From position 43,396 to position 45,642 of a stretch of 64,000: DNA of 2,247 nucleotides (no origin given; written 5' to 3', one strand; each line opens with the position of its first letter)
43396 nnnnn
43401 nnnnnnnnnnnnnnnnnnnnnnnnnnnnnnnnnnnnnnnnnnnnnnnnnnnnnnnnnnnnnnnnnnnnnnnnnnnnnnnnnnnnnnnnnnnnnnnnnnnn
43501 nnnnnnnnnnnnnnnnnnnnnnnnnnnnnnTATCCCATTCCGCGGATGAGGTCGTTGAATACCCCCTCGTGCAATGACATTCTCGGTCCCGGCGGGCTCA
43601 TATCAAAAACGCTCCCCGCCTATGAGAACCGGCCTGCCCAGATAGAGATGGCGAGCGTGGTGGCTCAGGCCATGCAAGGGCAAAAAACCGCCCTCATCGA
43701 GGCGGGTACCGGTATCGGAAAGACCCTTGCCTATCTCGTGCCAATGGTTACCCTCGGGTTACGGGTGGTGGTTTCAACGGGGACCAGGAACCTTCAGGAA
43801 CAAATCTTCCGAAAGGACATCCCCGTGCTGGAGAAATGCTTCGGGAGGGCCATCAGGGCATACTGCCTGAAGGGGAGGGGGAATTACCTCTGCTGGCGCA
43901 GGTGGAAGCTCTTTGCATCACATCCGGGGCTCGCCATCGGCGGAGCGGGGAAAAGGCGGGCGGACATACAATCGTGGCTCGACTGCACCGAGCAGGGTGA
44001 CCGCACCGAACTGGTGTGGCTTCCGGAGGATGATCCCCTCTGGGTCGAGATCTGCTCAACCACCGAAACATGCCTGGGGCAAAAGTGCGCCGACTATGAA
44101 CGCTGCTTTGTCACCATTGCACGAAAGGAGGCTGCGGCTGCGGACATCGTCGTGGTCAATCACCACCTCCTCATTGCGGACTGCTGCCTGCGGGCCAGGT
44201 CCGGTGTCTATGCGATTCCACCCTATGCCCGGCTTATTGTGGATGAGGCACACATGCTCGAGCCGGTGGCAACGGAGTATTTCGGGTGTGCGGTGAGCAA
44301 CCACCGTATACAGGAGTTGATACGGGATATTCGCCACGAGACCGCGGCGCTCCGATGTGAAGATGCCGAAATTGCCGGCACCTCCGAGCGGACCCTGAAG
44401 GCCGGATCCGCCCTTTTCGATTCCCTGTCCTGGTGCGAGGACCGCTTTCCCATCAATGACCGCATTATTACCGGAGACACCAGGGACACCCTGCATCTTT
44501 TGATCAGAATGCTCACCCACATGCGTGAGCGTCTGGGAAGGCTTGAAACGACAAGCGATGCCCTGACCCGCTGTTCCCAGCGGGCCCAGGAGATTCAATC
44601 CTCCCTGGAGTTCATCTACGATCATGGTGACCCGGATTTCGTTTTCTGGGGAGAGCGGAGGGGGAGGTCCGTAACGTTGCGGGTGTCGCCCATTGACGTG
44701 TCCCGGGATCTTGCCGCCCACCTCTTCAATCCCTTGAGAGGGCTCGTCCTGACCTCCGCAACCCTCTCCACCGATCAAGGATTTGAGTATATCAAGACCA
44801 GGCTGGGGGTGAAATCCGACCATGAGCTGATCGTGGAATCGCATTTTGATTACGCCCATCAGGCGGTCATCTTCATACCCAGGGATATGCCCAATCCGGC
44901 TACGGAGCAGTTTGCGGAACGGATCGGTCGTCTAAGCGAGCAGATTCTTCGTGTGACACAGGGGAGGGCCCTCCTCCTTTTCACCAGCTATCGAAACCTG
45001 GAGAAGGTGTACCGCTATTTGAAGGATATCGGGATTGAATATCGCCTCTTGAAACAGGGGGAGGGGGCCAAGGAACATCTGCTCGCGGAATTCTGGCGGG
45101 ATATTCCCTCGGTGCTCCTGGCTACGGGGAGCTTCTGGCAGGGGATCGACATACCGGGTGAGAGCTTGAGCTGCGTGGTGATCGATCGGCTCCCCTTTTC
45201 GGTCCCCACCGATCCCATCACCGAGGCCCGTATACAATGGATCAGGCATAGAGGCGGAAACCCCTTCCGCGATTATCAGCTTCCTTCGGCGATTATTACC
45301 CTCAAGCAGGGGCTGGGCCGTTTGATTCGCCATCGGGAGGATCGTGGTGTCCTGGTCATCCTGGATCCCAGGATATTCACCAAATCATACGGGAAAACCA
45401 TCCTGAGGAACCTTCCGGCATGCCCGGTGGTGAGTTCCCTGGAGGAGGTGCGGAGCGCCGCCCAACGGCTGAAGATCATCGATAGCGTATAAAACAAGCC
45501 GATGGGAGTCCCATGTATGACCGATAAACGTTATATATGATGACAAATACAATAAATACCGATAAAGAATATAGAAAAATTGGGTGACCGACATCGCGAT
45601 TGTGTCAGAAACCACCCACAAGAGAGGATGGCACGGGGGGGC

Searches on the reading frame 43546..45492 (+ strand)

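Call 18: search_protein_families(library=ncbifam, proteins=[window:43546-45492:+], max_evalue=0.00001)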
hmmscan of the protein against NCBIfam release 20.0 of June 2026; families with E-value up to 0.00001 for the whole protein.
window:43546-45492:+ (648 aa): 7 families
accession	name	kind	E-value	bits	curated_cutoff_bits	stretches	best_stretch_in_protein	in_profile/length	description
NF053712.1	repair_DEAH_YoaA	equivalog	7.3e-207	688.9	680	1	11-637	2-627/630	DNA repair helicase YoaA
NF005981.0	PRK08074.1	equivalog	4.1e-134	448.7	789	2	339-632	611-917/931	ATP-dependent DNA helicase DinG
NF008729.0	PRK11747.1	equivalog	4.4e-108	362.6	598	2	370-628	431-699/703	ATP-dependent DNA helicase DinG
TIGR01407.1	dinG_rel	hypoth_equivalog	2.9e-104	350.1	547.7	1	26-637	244-883/889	putative DnaQ family exonuclease/DinG family helicase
NF005569.0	PRK07246.1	equivalog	2.6e-49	168.3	794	2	398-629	574-803/820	bifunctional DnaQ family exonuclease/ATP-dependent helicase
TIGR03117.2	cas_csf4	equivalog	1.1e-30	106.5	400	2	453-615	614-784/800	type IV CRISPR-associated DEAD/DEAH-box helicase Csf4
TIGR00604.1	rad3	subfamily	2.3e-11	43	246.95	1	521-613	584-679/706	DNA repair helicase (rad3)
